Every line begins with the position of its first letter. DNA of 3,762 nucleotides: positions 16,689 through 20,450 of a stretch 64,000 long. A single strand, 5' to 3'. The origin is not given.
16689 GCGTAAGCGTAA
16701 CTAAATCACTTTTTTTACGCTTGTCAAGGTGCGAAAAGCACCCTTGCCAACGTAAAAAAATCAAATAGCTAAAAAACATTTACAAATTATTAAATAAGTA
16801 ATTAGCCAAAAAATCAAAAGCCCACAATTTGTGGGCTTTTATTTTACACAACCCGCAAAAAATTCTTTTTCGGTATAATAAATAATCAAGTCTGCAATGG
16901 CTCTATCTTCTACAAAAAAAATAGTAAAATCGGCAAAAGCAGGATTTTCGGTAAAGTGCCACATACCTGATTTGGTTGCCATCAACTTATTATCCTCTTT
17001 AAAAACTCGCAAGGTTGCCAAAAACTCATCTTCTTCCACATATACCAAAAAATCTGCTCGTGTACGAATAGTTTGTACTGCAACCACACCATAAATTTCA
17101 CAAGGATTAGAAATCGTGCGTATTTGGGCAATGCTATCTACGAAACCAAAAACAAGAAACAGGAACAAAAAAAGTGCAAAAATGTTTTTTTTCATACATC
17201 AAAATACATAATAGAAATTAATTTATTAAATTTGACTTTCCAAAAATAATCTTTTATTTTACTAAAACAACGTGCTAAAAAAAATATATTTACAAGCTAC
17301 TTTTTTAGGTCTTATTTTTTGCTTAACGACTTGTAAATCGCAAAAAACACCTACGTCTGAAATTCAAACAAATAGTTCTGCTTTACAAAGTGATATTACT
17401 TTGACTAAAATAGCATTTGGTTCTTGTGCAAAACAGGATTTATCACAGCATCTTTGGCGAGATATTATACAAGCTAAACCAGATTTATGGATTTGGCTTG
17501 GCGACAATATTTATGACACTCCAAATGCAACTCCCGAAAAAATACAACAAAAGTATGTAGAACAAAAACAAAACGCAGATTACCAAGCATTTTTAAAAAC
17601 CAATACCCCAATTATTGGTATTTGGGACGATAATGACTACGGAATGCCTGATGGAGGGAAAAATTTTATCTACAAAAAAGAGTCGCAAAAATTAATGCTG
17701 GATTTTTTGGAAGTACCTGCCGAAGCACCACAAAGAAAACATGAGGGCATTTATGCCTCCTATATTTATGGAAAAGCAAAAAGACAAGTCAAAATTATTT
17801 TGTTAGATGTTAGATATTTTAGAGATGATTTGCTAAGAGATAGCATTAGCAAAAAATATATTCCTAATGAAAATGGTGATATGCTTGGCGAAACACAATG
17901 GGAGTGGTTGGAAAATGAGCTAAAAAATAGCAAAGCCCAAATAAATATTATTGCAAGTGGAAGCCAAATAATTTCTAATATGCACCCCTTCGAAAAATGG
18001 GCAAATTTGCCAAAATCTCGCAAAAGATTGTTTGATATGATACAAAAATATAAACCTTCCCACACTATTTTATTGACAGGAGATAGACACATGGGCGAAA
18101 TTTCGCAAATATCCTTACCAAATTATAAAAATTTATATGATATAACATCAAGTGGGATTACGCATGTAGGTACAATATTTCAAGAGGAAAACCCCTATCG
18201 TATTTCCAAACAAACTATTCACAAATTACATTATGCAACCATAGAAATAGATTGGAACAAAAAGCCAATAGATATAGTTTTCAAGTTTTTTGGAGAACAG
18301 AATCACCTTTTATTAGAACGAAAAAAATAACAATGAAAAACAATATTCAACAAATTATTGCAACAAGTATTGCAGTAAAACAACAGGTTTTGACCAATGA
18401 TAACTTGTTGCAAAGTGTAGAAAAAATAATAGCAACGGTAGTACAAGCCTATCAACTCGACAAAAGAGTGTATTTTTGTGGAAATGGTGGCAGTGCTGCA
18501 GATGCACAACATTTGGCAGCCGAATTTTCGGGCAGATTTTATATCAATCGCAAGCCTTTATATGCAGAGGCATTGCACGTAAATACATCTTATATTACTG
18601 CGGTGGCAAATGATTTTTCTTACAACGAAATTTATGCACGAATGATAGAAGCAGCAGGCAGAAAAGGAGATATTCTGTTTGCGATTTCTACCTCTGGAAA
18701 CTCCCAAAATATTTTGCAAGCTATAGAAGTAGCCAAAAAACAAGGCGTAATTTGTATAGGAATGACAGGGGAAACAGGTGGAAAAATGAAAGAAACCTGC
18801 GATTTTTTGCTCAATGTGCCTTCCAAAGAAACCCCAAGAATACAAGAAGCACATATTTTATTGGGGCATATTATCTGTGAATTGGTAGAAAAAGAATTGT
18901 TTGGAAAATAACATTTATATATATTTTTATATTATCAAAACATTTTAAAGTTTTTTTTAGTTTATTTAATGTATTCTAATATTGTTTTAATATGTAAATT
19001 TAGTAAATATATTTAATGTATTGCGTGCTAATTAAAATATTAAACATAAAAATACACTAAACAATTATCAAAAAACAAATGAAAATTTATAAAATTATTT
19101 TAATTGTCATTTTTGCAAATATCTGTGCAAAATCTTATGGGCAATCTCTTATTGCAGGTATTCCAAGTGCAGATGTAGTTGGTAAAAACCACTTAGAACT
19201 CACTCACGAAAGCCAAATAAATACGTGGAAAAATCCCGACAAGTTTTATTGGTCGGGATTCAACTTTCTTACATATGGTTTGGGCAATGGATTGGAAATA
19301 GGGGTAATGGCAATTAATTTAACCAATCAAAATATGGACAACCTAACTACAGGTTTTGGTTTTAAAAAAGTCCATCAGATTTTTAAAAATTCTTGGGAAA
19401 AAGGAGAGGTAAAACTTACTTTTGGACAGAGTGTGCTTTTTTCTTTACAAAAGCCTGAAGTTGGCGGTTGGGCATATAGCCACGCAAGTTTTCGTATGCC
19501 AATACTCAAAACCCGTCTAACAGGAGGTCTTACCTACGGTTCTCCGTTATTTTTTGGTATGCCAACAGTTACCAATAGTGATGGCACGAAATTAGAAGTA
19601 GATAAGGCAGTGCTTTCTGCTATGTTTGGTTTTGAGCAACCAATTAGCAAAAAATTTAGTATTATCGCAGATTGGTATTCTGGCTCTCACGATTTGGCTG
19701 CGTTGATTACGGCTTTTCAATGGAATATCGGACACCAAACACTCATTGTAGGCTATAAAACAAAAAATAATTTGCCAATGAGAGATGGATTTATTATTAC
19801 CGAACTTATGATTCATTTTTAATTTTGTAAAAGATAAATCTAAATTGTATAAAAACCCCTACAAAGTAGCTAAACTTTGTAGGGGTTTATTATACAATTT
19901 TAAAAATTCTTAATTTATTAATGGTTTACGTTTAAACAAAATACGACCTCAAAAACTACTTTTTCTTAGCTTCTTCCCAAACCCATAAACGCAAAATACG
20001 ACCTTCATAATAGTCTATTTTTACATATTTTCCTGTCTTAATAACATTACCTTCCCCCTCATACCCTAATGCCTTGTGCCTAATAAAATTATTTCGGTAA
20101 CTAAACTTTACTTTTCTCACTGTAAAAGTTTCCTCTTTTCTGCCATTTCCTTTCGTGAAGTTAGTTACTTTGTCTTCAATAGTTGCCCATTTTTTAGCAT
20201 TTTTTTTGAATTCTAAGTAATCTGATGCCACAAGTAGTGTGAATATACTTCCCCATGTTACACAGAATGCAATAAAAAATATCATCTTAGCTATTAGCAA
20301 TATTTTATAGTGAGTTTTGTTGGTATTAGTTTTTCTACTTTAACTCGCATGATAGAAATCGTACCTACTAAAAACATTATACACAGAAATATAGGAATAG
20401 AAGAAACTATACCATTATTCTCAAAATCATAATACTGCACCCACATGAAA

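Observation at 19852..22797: Three att-like direct repeats of a gene 3' end delimit two stacked integrase-less cassettes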

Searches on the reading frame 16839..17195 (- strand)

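Call 43: search_protein_families(library=pfam, proteins=[window:16839-17195:-], max_evalue=0.0001)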
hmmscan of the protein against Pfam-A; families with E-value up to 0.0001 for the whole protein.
window:16839-17195:- (118 aa): 1 family
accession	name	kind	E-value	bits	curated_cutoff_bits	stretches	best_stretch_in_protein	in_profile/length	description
PF19647.4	DUF6150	-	1.9e-12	47.4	27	1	44-115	17-88/98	Family of unknown function (DUF6150)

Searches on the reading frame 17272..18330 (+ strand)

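Call 5: search_protein_families(library=pfam, proteins=[window:17272-18330:+], max_evalue=0.01)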
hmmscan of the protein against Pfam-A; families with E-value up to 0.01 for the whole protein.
window:17272-18330:+ (352 aa): 1 family
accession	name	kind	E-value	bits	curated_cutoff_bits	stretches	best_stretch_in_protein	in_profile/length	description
PF09423.15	PhoD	-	2.5e-23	83.2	27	1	50-282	4-273/343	PhoD-like phosphatase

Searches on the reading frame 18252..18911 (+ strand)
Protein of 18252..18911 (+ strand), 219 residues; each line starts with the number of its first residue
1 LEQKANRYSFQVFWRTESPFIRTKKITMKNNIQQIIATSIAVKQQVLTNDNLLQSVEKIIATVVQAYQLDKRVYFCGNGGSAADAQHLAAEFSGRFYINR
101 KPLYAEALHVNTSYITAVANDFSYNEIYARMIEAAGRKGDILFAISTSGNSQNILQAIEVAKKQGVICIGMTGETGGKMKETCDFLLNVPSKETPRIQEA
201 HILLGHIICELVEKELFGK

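Call 5: search_protein_families(library=pfam, proteins=[window:18252-18911:+], max_evalue=0.01)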
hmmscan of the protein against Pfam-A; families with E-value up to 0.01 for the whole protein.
window:18252-18911:+ (219 aa): 2 families
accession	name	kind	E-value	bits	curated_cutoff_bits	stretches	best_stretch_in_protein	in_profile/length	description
PF13580.11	SIS_2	-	5e-26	91.8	27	1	51-173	16-138/138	SIS domain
PF01380.27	SIS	-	2.7e-09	37.4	25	1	118-193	33-108/131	SIS domain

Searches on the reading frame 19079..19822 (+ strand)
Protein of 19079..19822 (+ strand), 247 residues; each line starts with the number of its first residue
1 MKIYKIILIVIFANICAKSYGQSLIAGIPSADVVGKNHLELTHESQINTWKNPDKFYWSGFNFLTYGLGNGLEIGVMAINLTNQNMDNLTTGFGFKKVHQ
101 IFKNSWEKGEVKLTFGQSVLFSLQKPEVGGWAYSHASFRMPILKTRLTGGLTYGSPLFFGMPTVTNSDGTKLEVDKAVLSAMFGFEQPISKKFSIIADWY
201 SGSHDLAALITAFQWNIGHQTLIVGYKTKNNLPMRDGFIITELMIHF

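Call 5: search_protein_families(library=pfam, proteins=[window:19079-19822:+], max_evalue=0.01)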
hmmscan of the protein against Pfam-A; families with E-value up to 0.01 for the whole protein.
window:19079-19822:+ (247 aa): 0 families

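Call 18: find_encoding_contigs(protein=window:19079-19822:+, flank=10000, max_places=10)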
Protein window:19079-19822:+ (247 aa): 7 contigs read that carry it; 6 places shown.
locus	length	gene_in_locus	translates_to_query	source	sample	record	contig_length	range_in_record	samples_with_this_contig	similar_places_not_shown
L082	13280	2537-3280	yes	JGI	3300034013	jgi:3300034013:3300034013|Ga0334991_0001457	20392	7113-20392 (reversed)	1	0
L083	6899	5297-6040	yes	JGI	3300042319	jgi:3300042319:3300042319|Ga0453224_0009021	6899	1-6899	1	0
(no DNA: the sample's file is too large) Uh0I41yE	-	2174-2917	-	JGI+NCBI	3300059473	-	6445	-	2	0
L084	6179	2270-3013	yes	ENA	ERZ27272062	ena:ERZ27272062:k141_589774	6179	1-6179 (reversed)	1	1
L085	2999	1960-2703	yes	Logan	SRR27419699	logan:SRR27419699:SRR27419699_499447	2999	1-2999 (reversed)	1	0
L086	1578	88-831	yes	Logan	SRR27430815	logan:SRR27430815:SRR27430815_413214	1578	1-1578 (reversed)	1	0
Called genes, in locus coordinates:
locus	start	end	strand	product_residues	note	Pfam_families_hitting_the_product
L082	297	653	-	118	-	PF19647:Septknot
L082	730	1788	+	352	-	PF09423:PhoD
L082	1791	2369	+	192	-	PF13580:SIS_2, PF01380:SIS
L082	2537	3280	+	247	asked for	-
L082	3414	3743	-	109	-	-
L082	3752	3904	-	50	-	-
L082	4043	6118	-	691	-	PF03235:GmrSD_N, PF07510:GmrSD_C, PF18899:DUF5655 (weak)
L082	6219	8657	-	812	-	PF02737:3HCDH_N, PF00725:3HCDH, PF00378:ECH_1, PF16113:ECH_2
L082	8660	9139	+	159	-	-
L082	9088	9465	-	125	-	PF13366:PDDEXK_3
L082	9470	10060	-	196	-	-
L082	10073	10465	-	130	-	-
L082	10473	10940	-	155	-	-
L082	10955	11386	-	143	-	PF01724:DUF29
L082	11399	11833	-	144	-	PF13279:4HBT_2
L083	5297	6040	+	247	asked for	-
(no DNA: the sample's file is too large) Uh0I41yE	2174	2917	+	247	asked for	-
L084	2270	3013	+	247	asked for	-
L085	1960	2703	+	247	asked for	-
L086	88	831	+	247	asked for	-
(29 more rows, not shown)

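Call 74: search_protein_families(library=ncbifam, proteins=[window:19079-19822:+], max_evalue=0.001)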
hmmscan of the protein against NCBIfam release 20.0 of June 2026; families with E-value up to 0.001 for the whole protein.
window:19079-19822:+ (247 aa): 0 families

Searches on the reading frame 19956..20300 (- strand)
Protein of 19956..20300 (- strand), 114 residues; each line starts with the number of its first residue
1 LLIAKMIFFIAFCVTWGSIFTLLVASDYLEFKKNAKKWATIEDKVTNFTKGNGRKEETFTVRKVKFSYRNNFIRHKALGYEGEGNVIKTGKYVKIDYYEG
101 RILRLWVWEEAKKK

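Call 5: search_protein_families(library=pfam, proteins=[window:19956-20300:-], max_evalue=0.01)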
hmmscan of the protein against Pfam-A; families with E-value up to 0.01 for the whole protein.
window:19956-20300:- (114 aa): 0 families

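Call 19: find_encoding_contigs(protein=window:19959-20285:-, flank=10000, max_places=10)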
Protein seq(109 aa) (109 aa): 3 contigs read that carry it; 3 places shown.
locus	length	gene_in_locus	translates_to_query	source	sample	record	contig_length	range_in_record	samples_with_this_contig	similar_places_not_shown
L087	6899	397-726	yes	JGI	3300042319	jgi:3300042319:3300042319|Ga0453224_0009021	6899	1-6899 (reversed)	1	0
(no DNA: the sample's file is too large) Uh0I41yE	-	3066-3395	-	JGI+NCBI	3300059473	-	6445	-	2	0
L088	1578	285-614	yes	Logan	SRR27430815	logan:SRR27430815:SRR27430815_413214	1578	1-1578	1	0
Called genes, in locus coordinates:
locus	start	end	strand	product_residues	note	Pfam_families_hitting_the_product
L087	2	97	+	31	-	?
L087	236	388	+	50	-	-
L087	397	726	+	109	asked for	-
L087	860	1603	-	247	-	-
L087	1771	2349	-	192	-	PF13580:SIS_2, PF01380:SIS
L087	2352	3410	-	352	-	PF09423:PhoD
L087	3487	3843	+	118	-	PF19647:Septknot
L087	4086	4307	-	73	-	PF11387:DUF2795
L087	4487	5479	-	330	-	-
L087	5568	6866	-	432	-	PF02463:SMC_N (weak)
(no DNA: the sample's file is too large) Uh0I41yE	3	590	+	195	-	?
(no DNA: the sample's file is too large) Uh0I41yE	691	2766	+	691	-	PF03235:GmrSD_N, PF07510:GmrSD_C, PF18899:DUF5655 (weak)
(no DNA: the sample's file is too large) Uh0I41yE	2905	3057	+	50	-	-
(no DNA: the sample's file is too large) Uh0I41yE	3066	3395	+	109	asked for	-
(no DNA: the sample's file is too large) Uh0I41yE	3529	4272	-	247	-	-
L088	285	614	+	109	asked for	-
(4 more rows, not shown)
